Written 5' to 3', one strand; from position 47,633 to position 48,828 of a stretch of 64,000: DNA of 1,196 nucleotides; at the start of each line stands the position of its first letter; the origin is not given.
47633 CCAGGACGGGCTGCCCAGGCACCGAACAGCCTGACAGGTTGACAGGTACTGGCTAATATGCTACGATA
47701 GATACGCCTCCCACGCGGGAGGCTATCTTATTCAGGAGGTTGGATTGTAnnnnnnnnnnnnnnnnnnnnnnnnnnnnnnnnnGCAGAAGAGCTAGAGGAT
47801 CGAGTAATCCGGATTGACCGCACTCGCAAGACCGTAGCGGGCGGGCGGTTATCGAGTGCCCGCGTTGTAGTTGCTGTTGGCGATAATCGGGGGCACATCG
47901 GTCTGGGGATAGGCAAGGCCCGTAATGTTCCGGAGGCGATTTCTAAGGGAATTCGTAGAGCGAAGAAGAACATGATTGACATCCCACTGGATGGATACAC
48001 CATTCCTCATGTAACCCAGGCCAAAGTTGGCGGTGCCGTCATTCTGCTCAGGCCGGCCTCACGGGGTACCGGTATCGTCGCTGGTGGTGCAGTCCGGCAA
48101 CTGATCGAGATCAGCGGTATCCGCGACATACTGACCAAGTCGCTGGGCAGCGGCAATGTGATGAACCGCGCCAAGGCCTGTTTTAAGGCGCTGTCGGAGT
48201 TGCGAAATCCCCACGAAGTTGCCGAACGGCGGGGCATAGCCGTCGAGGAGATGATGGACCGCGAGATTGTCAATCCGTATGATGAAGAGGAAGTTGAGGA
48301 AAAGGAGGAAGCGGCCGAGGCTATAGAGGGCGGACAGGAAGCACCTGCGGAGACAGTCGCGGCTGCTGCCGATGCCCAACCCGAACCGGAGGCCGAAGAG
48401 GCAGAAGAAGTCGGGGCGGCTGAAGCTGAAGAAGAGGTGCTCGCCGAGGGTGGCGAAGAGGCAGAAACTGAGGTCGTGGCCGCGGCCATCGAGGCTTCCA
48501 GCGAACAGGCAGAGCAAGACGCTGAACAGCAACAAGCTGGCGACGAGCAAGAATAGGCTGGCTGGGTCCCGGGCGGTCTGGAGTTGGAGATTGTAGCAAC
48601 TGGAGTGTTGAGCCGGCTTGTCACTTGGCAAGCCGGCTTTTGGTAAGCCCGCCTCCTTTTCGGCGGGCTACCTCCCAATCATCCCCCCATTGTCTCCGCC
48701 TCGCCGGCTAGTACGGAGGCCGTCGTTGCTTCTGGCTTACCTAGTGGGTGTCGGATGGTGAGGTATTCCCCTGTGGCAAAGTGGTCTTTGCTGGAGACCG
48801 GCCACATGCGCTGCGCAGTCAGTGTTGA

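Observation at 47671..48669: Stand-alone ribosomal protein S5 homologue with ~100-aa polyacidic tail, its own promoter, leader hairpin and terminator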

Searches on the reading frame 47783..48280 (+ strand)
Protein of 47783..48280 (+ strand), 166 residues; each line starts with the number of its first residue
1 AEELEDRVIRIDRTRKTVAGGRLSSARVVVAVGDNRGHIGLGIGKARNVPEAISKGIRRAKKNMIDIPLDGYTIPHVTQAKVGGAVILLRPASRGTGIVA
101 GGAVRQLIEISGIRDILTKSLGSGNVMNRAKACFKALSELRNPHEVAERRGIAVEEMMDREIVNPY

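Call 37: find_related_loci(query=A3, collection=genome_contigs, flank=10000)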
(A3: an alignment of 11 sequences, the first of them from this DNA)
Query A3 (166 aa) in genome_contigs; peptide patterns used: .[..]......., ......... (x = any residue, [..] = any of these).
600 stretches matched a pattern (row limit reached: there are more); 590 encode a relative of the query (tblastn E <= 1e-3); the best 80 are kept; 80 distinct loci.
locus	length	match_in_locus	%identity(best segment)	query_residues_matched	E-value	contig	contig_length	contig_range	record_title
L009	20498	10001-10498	95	1-166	1e-100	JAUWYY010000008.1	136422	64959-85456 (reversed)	MAG: bacterium isolate CSMAG_2722 CSMAG_2722_k141_85312_length_136422_cov_13.9958, whole genome shotgun sequence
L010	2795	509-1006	84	1-166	1e-91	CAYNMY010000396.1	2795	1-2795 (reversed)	MAG TPA_asm: uncultured Armatimonadia bacterium isolate binchicken_co122_27 genome assembly, contig: NODE_46673_length_2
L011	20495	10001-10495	71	2-166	3e-78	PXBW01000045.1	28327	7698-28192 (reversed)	MAG: candidate division WS1 bacterium isolate T3Sed10_264 T3-Sed10-C2416, whole genome shotgun sequence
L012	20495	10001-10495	70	2-166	3e-77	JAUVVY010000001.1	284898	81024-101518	MAG: bacterium isolate CSMAG_1176 CSMAG_1176_k127_501936_length_284898_cov_36.3298, whole genome shotgun sequence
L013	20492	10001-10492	71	3-166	7e-77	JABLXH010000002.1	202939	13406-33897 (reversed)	MAG: Armatimonadota bacterium isolate Ch33 contig2, whole genome shotgun sequence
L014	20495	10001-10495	72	2-166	3e-76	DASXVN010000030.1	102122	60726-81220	MAG TPA_asm: Armatimonadota bacterium isolate SMAG_U4746 k141_187536, whole genome shotgun sequence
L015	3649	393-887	72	2-166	2e-75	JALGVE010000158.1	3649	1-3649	MAG: Candidatus Zipacnadia bacterium isolate Meg22_810_Bin_154_2_2 Meg22_810_Bin_154_2_2_scaffold_99513, whole genome sh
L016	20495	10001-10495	69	2-166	7e-75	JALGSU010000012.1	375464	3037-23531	MAG: Candidatus Zipacnadia bacterium isolate AB_3033_Bin_184 AB_3033_Bin_184_scaffold_1100, whole genome shotgun sequenc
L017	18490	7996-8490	68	2-166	3e-75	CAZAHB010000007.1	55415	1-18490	MAG TPA_asm: uncultured Armatimonadia bacterium isolate binchicken_co77_180 genome assembly, contig: NODE_660_length_554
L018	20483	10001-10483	78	6-166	3e-73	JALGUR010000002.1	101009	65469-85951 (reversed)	MAG: Candidatus Zipacnadia bacterium isolate Meg22_1214_Bin_372 Meg22_1214_Bin_372_scaffold_502, whole genome shotgun se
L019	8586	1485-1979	68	2-166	4e-72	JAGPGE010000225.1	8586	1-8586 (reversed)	MAG: Armatimonadota bacterium isolate Gw_SlDig_bin_68 Gw_SlDig_16941_length_8586_cov_5.260906, whole genome shotgun sequ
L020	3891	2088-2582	67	2-166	3e-72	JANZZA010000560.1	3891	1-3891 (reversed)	MAG: Armatimonadota bacterium isolate SKW107 k141_445654, whole genome shotgun sequence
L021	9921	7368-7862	66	2-166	1e-71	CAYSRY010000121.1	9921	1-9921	MAG TPA_asm: uncultured Armatimonadia bacterium isolate SRP192927_co3_32 genome assembly, contig: NODE_17572_length_9921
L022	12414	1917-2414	72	1-166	1e-70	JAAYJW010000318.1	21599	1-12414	MAG: candidate division WS1 bacterium isolate AS10tlH2TH_342 164013_AS10, whole genome shotgun sequence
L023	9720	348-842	67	2-166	2e-70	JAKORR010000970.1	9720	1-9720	MAG: Armatimonadota bacterium isolate all_maxbin.385_sub k201_2184783, whole genome shotgun sequence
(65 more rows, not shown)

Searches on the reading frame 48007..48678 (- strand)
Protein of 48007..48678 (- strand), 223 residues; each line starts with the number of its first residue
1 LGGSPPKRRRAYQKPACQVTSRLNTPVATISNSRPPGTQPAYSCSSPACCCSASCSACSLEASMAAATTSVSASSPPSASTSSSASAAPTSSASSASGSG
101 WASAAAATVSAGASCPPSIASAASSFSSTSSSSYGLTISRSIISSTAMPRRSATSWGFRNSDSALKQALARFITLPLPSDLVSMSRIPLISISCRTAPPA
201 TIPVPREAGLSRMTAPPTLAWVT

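Call 44: search_protein_families(library=pfam, proteins=[window:48007-48678:-], max_evalue=0.00001)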
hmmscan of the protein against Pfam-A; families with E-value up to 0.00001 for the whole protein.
window:48007-48678:- (223 aa): 0 families
